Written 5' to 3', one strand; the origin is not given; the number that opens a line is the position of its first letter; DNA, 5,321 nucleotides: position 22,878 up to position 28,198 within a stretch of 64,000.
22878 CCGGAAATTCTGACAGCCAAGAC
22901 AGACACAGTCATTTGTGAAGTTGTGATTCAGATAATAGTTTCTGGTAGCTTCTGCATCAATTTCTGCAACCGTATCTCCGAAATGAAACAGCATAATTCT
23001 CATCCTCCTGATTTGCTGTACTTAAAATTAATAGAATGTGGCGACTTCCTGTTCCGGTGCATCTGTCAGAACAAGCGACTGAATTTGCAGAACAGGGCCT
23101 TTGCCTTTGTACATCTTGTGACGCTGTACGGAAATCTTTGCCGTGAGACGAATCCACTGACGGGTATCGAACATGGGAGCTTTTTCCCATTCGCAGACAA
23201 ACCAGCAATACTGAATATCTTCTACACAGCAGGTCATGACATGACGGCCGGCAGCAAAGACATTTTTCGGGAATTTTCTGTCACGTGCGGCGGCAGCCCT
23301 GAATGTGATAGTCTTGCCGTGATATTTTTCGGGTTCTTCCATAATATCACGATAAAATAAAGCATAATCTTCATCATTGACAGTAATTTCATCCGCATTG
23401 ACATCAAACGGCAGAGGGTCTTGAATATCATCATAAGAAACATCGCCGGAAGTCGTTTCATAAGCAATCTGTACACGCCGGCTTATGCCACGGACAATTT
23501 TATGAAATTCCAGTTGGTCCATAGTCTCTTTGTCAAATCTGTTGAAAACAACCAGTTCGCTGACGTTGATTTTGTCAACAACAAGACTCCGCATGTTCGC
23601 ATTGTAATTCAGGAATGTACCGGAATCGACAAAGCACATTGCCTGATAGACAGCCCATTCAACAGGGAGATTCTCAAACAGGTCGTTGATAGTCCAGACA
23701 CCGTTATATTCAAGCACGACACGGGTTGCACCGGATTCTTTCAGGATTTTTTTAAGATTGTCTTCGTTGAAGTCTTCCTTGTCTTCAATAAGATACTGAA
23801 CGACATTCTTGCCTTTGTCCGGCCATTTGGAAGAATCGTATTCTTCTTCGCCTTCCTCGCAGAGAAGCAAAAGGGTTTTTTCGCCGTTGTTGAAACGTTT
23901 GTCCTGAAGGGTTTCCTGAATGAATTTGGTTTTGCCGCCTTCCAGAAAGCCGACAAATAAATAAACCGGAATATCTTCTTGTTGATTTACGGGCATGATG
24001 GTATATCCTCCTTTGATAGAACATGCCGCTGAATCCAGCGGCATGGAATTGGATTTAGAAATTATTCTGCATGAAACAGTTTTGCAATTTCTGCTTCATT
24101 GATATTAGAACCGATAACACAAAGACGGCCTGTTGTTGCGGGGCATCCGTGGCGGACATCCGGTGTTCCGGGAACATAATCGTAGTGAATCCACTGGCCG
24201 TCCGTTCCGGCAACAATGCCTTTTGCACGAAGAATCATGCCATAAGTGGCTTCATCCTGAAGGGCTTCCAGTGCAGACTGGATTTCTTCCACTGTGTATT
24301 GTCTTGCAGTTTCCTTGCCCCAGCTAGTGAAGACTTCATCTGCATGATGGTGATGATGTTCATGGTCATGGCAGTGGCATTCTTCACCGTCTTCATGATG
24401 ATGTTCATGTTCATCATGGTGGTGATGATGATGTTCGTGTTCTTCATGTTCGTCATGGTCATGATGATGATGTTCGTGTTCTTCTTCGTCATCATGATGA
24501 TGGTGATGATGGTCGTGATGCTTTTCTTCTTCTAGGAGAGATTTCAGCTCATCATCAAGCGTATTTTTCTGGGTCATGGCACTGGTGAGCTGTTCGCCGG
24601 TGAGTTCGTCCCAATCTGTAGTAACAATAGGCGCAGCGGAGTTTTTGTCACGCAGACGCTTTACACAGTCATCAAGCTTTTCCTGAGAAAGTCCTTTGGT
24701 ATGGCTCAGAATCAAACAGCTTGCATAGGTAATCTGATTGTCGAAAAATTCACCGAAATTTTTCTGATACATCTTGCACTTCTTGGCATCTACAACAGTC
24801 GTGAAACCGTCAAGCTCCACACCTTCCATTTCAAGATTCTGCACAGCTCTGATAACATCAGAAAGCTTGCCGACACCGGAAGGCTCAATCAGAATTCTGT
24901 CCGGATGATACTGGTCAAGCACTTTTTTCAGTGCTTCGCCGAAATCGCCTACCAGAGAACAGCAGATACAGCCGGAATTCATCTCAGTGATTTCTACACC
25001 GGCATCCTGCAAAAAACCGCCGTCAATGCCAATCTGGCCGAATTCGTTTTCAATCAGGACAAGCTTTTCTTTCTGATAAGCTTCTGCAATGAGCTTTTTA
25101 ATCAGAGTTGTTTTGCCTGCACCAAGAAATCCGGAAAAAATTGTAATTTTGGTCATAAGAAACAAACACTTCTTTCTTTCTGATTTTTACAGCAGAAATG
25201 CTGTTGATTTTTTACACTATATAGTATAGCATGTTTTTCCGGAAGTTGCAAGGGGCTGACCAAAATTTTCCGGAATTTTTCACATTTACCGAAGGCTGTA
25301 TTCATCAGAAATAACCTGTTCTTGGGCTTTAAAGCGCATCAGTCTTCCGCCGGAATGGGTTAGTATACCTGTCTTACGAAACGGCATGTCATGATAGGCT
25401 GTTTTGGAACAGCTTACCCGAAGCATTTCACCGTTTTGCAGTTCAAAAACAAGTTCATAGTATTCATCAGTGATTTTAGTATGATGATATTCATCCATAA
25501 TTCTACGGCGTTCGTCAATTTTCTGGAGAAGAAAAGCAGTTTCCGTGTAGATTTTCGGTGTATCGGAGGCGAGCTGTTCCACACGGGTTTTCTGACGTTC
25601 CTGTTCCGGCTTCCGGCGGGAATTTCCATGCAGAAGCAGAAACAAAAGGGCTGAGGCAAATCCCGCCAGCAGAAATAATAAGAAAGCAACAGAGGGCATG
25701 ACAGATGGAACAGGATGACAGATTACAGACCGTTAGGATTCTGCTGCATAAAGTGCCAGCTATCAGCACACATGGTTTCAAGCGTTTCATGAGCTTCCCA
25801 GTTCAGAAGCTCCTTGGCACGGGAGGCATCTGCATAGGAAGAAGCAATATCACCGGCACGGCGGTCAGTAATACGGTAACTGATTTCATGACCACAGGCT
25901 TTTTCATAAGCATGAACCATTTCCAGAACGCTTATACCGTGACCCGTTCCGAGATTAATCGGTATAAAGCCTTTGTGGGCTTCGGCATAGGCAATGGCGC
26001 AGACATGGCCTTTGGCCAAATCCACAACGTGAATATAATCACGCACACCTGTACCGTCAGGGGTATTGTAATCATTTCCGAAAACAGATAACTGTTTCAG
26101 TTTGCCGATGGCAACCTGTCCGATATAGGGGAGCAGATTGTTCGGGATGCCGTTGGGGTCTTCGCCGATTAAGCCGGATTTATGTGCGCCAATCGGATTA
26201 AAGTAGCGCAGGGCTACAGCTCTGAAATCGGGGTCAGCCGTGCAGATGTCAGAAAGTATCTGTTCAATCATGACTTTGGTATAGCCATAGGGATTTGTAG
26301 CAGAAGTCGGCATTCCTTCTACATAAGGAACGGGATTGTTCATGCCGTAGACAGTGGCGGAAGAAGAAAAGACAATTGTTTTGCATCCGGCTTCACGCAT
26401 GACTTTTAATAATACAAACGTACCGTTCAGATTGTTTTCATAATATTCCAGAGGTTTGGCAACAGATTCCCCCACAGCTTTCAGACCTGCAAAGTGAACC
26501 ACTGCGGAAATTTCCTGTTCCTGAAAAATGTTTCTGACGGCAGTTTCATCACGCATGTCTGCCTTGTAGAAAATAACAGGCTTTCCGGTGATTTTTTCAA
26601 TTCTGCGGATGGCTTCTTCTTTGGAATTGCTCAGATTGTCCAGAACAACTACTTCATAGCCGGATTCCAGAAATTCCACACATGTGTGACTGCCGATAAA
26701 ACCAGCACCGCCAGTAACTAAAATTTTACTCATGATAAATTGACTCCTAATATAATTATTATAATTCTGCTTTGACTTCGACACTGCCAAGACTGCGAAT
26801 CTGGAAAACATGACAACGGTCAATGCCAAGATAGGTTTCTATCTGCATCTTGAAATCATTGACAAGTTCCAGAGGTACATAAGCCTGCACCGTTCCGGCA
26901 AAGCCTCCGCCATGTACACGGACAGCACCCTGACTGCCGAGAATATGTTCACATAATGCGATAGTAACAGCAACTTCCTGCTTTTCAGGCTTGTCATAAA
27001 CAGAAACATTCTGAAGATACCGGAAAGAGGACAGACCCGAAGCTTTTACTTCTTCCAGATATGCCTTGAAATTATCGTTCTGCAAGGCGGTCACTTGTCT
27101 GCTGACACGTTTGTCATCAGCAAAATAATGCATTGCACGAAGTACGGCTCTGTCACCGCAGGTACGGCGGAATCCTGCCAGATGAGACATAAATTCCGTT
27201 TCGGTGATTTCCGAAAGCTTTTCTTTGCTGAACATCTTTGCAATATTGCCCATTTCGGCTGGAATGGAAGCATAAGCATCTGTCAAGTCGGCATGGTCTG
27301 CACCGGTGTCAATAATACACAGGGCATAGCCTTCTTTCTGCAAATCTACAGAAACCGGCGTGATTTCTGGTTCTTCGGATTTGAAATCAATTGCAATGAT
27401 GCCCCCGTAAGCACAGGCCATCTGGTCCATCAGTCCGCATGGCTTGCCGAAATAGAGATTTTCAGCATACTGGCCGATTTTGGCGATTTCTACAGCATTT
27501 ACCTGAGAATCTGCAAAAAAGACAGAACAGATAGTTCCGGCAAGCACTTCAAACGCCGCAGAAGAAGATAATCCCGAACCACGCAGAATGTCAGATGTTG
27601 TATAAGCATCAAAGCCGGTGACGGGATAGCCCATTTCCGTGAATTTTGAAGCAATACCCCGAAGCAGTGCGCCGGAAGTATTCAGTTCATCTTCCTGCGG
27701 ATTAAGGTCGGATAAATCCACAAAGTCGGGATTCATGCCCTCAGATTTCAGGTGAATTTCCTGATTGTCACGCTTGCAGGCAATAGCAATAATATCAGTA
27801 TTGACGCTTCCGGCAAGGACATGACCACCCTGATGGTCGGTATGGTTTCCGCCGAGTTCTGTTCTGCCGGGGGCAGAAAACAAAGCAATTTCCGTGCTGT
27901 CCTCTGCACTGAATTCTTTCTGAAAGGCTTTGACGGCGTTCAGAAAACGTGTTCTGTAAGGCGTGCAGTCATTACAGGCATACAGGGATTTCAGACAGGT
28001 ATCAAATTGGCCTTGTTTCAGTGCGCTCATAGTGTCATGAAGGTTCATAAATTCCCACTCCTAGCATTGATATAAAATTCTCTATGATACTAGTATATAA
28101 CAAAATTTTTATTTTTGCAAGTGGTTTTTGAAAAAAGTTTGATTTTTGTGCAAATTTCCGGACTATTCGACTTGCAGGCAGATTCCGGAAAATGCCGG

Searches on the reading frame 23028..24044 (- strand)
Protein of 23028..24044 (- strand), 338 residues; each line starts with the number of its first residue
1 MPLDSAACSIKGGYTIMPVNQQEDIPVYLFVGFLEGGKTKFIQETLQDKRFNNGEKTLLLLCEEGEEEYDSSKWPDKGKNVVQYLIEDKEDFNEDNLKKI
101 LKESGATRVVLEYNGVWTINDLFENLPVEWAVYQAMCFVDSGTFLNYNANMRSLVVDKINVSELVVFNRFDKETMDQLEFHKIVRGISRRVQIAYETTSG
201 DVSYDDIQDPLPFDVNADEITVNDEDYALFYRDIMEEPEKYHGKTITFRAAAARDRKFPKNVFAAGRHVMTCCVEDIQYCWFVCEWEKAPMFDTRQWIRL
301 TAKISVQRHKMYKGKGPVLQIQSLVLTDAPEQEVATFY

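Call 9: search_protein_families(library=pfam, proteins=[window:23028-24044:-], max_evalue=0.001)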
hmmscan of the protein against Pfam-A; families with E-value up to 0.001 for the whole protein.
window:23028-24044:- (338 aa): 2 families
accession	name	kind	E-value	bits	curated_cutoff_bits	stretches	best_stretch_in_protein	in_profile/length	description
PF21537.2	DUF1980_C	-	9.8e-22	77.6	25.9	1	215-332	19-136/141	DUF1980 C-terminal domain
PF02492.25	cobW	-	1.2e-05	25.4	20.7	1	26-192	1-177/180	CobW/HypB/UreG, nucleotide-binding domain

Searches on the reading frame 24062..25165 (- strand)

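Call 9: search_protein_families(library=pfam, proteins=[window:24062-25165:-], max_evalue=0.001)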
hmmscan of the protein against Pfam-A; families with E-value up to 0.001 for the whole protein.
window:24062-25165:- (367 aa): 2 families
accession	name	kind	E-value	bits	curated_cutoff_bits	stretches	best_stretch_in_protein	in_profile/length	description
PF02492.25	cobW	-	6.6e-41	140.3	20.7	1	7-181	2-179/180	CobW/HypB/UreG, nucleotide-binding domain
PF07683.19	CobW_C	-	4.8e-05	23.6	22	1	281-366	3-92/94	Cobalamin synthesis protein cobW C-terminal domain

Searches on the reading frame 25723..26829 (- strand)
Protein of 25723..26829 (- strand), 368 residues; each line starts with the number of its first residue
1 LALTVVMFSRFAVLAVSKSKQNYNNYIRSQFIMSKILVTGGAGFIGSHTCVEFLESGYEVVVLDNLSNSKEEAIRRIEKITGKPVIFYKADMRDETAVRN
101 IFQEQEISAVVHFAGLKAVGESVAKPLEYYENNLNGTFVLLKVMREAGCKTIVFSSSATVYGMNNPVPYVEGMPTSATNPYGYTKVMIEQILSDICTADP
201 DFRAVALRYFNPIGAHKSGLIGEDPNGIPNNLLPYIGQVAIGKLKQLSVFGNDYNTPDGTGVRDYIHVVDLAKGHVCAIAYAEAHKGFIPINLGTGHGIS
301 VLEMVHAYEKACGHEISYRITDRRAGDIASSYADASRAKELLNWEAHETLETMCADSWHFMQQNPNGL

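Call 9: search_protein_families(library=pfam, proteins=[window:25723-26829:-], max_evalue=0.001)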
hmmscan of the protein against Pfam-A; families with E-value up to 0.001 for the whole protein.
window:25723-26829:- (368 aa): 11 families
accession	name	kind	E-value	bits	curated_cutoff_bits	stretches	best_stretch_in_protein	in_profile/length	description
PF01370.27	Epimerase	-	5.3e-58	196.7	20.9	1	36-294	1-240/240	NAD dependent epimerase/dehydratase family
PF16363.11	GDP_Man_Dehyd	-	1.3e-57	196.2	27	1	37-356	1-331/332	GDP-mannose 4,6 dehydratase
PF01073.25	3Beta_HSD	-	8.1e-17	61.6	22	1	37-191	1-156/280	3-beta hydroxysteroid dehydrogenase/isomerase family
PF02719.21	Polysacc_synt_2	-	9e-15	55.1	20.2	1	36-214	1-173/293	Polysaccharide biosynthesis protein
PF04321.23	RmlD_sub_bind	-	5.5e-13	49.1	27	1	35-195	2-139/287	RmlD substrate binding domain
PF00106.31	adh_short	-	6.6e-11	42.5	26.6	1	36-169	3-149/195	short chain dehydrogenase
PF08659.16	KR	-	5.9e-08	33.3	22.6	1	36-170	3-150/180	KR domain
PF07993.18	NAD_binding_4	-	6.2e-06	26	20.1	1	38-194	1-190/258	Male sterility protein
PF13460.12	NAD_binding_10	-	0.00024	21.5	27.2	1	40-162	1-103/184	NAD(P)H-binding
PF13561.12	adh_short_C2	-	0.00024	21.2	27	1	45-122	8-89/236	Enoyl-(Acyl carrier protein) reductase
PF05368.20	NmrA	-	0.00053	20.1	27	0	34-158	3-108/298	NmrA-like family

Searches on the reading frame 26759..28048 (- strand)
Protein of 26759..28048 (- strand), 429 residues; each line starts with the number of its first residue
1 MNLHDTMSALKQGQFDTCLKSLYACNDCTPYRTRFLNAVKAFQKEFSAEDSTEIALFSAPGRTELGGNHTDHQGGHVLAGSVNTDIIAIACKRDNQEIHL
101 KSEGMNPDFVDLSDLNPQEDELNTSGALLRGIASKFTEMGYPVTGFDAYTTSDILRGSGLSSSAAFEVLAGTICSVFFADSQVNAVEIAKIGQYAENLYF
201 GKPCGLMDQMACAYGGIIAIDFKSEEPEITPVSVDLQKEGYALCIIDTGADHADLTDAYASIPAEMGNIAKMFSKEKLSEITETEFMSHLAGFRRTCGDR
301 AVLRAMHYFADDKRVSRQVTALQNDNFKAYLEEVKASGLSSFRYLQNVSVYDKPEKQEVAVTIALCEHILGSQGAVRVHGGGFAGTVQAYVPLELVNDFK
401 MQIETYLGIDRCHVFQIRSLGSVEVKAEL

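Call 9: search_protein_families(library=pfam, proteins=[window:26759-28048:-], max_evalue=0.001)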
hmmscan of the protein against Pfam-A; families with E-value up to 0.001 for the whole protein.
window:26759-28048:- (429 aa): 2 families
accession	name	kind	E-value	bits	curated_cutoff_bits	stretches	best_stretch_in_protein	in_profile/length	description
PF10509.15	GalKase_gal_bdg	-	6.4e-16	58.1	23.1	1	40-90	1-47/49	Galactokinase galactose-binding signature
PF00288.32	GHMP_kinases_N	-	1.3e-15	57.8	22.3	1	130-216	4-87/87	GHMP kinases N terminal domain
